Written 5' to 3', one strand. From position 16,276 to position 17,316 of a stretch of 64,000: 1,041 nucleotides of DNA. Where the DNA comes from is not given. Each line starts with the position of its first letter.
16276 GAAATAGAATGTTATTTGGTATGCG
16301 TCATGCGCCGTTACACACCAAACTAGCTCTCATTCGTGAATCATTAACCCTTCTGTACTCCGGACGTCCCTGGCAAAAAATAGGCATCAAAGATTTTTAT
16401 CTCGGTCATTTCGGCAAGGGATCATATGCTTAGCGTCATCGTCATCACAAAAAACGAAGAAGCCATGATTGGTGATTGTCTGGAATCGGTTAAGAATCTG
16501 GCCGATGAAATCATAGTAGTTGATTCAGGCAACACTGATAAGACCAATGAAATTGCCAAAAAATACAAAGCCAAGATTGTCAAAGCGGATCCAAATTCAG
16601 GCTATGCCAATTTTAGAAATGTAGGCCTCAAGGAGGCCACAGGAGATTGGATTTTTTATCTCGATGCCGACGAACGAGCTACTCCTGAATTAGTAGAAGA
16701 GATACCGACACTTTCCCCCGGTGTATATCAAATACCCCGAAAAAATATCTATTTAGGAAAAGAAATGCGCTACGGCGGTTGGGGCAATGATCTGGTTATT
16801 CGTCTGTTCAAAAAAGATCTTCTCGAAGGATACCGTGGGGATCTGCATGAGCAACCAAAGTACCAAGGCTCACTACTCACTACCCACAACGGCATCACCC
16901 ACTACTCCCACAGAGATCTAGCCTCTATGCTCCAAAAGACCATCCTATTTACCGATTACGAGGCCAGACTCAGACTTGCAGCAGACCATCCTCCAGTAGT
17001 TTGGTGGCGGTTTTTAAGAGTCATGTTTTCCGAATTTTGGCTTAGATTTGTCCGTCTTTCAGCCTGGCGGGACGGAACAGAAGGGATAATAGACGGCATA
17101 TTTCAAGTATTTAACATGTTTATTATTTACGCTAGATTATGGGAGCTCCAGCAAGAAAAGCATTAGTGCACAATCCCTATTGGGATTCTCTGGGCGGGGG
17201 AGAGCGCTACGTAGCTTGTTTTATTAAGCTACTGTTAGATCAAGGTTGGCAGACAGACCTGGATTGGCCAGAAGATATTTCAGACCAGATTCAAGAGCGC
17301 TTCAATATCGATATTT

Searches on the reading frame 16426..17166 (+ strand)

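Call 22: search_protein_families(library=ncbifam, proteins=[window:16426-17166:+])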
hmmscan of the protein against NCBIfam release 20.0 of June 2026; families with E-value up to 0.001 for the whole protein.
window:16426-17166:+ (246 aa): 17 families
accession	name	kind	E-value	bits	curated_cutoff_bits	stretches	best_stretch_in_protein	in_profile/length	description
TIGR04283.1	glyco_like_mftF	equivalog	4.2e-16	59.2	182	1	2-95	1-95/221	TIGR04283 family arsenosugar biosynthesis glycosyltransferase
NF007482.0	PRK10073.1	equivalog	7.2e-14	51.5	423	1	2-93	8-106/334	glycosyltransferase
TIGR04195.1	S_glycosyl_SunS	equivalog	6.1e-12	45.1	350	1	6-84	63-143/421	SunS family peptide S-glycosyltransferase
NF010496.0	PRK13915.1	equivalog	1.2e-09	37.7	262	1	2-92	33-137/307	glucosyl-3-phosphoglycerate synthase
NF041875.1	EPS_EpsD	equivalog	1.5e-09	37.7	370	1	2-92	1-99/325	exopolysaccharide biosynthesis glycosyltransferase EpsD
TIGR03965.1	mycofact_glyco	equivalog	2e-09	36.9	280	1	3-88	77-170/467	mycofactocin biosynthesis glycosyltransferase MftF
NF047683.1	TeichurnBiosyTuaG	equivalog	2.9e-09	36.9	400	1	2-91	8-105/252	teichuronic acid biosynthesis protein TuaG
TIGR04182.1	glyco_TIGR04182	equivalog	7.4e-08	32.1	325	1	3-93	3-93/293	S-layer glycoprotein N-glycosyltransferase AglJ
NF038302.1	EPS_HpsE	equivalog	1.9e-07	30.3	300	1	4-92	5-106/307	hormogonium polysaccharide biosynthesis glycosyltransferase HpsE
NF041391.1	DPhHxTase_Halo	equivalog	2.4e-06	26.7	375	1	8-85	3-81/213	dolichyl-phosphate hexose transferase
TIGR03937.1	PgaC_IcaA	equivalog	3e-06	26.4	422.3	1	2-82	47-135/407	poly-beta-1,6-N-acetyl-D-glucosamine synthase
NF058614.1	PPMAGASynPpgS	equivalog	3.2e-06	26.7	370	1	4-61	4-61/226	polyprenyl-phospho-N-acetylgalactosaminyl synthase PpgS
NF041394.1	GtaseAglG_Halo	equivalog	1e-05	25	440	1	3-92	4-102/304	glucosyl-dolichyl phosphate glucuronosyltransferase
NF050050.1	ProtGlycPglI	equivalog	1.5e-05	24.5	500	1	2-91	4-102/306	GalNAc(5)-diNAcBac-PP-undecaprenol beta-1,3-glucosyltransferase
NF045692.1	OglycostaseCruG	equivalog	4.8e-05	22.5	600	1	2-90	43-145/386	2'-O-glycosyltransferase CruG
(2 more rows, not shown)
